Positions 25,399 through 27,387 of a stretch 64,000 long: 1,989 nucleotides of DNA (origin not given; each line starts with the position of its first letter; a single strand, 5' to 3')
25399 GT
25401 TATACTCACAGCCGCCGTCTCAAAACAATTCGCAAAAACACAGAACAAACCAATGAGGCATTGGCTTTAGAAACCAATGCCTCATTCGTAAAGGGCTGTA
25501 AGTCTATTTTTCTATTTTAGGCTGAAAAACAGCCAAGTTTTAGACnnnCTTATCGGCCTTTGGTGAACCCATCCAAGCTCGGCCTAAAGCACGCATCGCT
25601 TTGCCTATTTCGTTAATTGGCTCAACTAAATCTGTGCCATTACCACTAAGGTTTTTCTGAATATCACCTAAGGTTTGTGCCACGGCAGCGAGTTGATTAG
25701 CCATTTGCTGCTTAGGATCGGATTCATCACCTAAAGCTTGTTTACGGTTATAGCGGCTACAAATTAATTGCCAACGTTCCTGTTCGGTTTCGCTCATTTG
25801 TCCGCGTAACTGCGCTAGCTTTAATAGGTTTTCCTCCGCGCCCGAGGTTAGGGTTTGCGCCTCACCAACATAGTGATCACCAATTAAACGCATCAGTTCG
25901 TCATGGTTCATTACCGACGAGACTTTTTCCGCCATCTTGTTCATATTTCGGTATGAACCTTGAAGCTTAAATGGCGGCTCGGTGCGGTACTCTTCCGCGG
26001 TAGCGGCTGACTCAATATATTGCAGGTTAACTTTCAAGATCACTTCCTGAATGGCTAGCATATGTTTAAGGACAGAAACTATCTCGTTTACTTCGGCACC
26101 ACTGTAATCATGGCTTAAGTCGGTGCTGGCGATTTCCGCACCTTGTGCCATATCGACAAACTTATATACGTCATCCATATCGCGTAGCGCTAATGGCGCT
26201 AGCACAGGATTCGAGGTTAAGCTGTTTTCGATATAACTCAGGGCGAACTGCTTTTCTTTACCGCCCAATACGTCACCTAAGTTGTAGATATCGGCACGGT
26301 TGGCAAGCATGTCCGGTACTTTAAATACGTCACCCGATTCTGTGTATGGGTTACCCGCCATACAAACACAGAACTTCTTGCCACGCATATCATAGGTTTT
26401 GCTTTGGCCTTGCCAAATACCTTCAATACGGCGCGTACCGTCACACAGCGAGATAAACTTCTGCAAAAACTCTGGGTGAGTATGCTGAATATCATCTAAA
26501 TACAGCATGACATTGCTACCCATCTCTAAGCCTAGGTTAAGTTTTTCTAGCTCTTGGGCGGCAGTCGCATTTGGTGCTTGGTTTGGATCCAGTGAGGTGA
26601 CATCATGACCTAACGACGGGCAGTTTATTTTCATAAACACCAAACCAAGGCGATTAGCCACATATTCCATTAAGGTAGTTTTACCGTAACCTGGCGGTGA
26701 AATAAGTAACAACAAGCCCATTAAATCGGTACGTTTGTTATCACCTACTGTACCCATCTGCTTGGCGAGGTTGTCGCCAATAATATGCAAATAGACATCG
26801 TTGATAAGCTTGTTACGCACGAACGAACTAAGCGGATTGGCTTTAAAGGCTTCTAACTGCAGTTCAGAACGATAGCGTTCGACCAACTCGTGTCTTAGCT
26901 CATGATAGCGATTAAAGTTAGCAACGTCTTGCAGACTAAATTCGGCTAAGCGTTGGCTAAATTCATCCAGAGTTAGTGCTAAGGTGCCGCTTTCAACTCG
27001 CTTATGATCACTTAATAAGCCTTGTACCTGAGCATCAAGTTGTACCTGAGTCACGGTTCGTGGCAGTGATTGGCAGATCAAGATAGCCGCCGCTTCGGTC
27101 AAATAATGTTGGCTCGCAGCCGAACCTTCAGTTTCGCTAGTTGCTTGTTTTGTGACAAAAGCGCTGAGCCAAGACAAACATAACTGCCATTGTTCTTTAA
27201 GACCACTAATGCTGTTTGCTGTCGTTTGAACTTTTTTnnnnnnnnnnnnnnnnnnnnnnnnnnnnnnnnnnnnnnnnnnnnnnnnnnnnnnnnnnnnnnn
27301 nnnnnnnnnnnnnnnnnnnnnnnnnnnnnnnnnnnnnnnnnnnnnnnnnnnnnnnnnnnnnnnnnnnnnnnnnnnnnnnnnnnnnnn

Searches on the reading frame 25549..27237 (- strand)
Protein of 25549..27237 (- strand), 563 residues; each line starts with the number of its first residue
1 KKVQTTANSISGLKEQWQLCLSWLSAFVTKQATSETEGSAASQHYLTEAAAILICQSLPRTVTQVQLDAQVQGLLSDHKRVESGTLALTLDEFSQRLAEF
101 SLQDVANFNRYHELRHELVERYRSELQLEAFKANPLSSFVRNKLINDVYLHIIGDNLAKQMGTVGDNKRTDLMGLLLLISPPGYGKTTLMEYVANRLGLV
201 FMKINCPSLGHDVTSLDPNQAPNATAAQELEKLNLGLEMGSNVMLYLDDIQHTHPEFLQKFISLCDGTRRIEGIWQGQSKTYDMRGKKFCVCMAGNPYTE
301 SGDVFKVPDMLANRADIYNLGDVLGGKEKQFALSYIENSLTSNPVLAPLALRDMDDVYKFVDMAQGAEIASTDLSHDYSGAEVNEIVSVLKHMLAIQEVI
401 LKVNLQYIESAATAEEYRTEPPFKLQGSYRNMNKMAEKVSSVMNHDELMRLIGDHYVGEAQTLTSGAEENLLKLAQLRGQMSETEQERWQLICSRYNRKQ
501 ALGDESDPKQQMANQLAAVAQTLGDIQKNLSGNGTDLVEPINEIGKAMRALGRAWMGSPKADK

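Call 51: predict_structure(alignment_id=A1)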
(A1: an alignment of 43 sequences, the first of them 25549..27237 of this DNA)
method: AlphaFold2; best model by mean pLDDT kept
length: 563 residues; sequences in the alignment: 43
mean_pLDDT: 70.6   pTM: 0.44
mean pLDDT of the five models: 70.6, 68.1, 66.0, 65.7, 60.4
residues with pLDDT >= 90: 52; 70-90: 252; 50-70: 194; < 50: 65
segments of 3 or more residues with pLDDT < 50: 131-135, 161-180, 296-320, 533-535, 557-563
pLDDT, mean of each block of 10 residues (from residue 1): 69 83 85 59 77 79 71 77 75 62 74 82 69 52 64 58 43 47 63 75 72 72 80 82 76 62 60 77 67 53 39 44 60 78 86 88 93 90 94 91 75 56 71 87 92 85 75 84 85 74 56 61 61 54 66 54 40
secondary structure, 60 per line:
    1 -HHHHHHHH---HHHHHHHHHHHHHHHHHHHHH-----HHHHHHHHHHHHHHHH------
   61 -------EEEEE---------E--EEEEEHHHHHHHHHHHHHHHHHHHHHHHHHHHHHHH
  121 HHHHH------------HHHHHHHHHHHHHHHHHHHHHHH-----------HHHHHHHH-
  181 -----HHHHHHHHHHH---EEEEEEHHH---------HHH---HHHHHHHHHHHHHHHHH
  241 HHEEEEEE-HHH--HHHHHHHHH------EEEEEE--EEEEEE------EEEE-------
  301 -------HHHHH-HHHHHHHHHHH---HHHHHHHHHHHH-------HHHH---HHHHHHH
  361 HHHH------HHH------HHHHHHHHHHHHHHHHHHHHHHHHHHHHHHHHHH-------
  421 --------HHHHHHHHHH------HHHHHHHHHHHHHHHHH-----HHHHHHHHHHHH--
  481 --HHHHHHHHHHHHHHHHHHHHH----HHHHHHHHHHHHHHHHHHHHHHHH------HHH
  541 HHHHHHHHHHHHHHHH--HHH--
elements in order: H2-9 H13-33 H39-54 E68-72 E85-89 H90-125 H138-160 H172-179 H186-196 E200-205 H224-242 E243-248 H255-263 E270-275 E278-283 E290-293 H308-312 H314-324 H328-339 H347-350 H354-364 H380-413 H429-438 H445-461 H467-478 H483-503 H508-531 H538-556
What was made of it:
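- Tried and rejected: Assigning the AAA+ clade from structure: the C-terminal model is only moderate (pLDDT 70.6, and low around the P-loop and sensor 1; call 51).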

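Call 56: fold_search(model_id=the predicted structure, library=pdb)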
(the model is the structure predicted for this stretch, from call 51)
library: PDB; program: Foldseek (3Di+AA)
matches with E <= 10: 372; with E <= 0.001: 2
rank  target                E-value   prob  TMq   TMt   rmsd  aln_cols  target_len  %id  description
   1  7qhs_7                6.8e-04  0.96  0.17  0.15  23.9       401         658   12  S. cerevisiae CMGE nucleating origin DNA melting (released 2022-06-15)
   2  9qh8_A                8.7e-04  1.00  0.16  0.31  17.6       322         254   14  reduced NorQ-NorD VWA domain complex from Paracoccus denitrificans (released 2026-03-25)
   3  9qh4_A                2.0e-03  1.00  0.17  0.33  19.2       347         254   12  NorQ hexamer from Paracoccus denitrificans (released 2026-03-25)
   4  9qh4_F                3.3e-03  0.98  0.16  0.32  19.8       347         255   13  NorQ hexamer from Paracoccus denitrificans (released 2026-03-25)
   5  9dx3_B                3.3e-03  0.98  0.15  0.25  21.3       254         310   16  EcRuvB 9-mer pre-assembly complex (released 2026-01-21)
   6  9qh8_F                3.3e-03  0.96  0.15  0.29  19.7       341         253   13  reduced NorQ-NorD VWA domain complex from Paracoccus denitrificans (released 2026-03-25)
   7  9qhd_B                3.8e-03  0.99  0.16  0.32  17.4       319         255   13  NorQD complex state 1 from Jhaorihella thermophila (released 2026-03-25)
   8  7ttr_A                4.0e-03  0.96  0.15  0.27  19.3       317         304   14  Skd3_ATPyS_FITC-casein Hexamer, AAA+ only (released 2022-09-28)
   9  7xbk_B                4.0e-03  0.93  0.17  0.25  20.4       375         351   12  Structure and mechanism of a mitochondrial AAA+ disaggregase CLPB (released 2023-01-25)
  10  9qhg_E                4.4e-03  0.97  0.14  0.29  17.9       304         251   14  NorQD complex state 4 from Jhaorihella thermophila (released 2026-03-25)
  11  9dx3_C                5.6e-03  0.95  0.15  0.25  21.5       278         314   17  EcRuvB 9-mer pre-assembly complex (released 2026-01-21)
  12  9qh6_B                6.9e-03  0.96  0.17  0.33  19.5       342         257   13  NorQ in complex with NorD VWA domain from Paracoccus denitrificans (released 2026-03-25)
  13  9cc1_F                6.9e-03  0.93  0.17  0.18  21.2       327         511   13  Human Mitochondrial LONP1 Idle State bound to substrate and 6 ADP (released 2025-04-30)
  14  9qh4_C                7.2e-03  0.98  0.17  0.33  19.1       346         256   13  NorQ hexamer from Paracoccus denitrificans (released 2026-03-25)
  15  7xbk_G                7.2e-03  0.94  0.17  0.27  18.6       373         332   11  Structure and mechanism of a mitochondrial AAA+ disaggregase CLPB (released 2023-01-25)
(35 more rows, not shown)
